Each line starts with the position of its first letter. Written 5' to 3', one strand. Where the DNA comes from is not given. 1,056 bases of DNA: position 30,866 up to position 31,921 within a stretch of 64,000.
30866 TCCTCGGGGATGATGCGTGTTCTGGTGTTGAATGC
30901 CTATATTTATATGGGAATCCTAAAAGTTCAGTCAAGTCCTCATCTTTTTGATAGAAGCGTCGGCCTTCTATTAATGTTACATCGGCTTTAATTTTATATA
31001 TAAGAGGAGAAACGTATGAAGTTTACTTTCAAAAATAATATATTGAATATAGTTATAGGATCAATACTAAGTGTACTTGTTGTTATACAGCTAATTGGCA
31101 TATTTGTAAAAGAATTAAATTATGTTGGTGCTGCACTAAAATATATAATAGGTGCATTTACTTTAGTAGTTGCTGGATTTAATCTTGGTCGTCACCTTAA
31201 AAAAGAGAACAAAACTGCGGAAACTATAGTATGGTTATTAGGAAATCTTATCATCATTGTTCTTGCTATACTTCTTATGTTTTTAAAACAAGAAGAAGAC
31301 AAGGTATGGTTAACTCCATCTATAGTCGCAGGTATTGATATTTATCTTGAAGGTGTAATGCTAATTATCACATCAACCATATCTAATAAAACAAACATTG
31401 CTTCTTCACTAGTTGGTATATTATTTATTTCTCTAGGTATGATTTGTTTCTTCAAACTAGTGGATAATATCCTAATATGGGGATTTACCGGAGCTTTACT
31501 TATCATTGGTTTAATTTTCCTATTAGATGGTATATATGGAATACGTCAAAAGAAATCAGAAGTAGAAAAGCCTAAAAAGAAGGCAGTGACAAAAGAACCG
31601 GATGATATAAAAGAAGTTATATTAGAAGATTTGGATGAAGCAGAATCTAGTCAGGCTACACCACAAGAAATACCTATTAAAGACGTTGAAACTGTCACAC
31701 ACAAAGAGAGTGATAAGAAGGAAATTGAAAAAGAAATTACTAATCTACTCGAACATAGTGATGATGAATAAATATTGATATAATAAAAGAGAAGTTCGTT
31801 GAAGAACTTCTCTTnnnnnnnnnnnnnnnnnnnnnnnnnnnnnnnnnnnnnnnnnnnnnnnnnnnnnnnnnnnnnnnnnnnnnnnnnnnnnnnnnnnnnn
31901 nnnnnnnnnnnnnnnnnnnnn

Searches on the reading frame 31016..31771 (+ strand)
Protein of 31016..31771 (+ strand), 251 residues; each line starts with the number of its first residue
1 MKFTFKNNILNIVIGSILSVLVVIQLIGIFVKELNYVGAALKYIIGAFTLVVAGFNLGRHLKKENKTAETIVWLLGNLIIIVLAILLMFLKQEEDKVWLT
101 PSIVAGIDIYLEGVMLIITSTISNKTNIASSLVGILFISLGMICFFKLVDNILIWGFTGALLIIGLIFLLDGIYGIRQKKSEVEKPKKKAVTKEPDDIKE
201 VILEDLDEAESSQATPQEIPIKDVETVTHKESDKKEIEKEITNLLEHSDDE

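Call 7: search_protein_families(library=pfam, proteins=[window:31016-31771:+], max_evalue=1)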
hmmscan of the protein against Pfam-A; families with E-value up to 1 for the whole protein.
window:31016-31771:+ (251 aa): 3 families
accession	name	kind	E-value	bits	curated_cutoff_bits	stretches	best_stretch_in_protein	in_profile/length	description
PF11992.13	TgpA_N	-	0.00097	18.7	30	1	42-174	18-146/333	TgpA N-terminal domain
PF12036.14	DUF3522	-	0.017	15.7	29.3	1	113-173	103-165/188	Protein of unknown function (DUF3522)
PF24709.1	DUF7670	-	0.26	12.1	29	1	66-177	3-115/118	Domain of unknown function (DUF7670)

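Call 64: search_protein_families(library=phrogs, proteins=[window:31016-31771:+], max_evalue=0.1)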
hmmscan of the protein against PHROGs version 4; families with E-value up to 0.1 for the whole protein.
window:31016-31771:+ (251 aa): 0 families
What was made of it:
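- No PHROG hit (call 64).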

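Call 65: search_protein_families(library=padloc, proteins=[window:31016-31771:+], max_evalue=0.1)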
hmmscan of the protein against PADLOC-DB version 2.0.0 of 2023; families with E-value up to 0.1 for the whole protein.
window:31016-31771:+ (251 aa): 2 families
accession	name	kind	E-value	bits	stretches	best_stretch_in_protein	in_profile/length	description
PDLC01947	CARF8--CARF_TM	-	0.0026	15.3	1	130-221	6-95/248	-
PDLC00696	Effector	-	0.029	12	1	9-73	44-107/189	2TM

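Call 95: search_protein_families(library=ncbifam, proteins=[window:31016-31771:+], max_evalue=0.1)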
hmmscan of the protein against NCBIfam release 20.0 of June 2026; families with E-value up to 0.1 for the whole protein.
window:31016-31771:+ (251 aa): 1 family
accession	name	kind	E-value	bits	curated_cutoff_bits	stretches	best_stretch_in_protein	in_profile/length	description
NF040963.1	MamI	equivalog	0.0044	16.9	80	1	132-189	5-65/69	magnetosome protein MamI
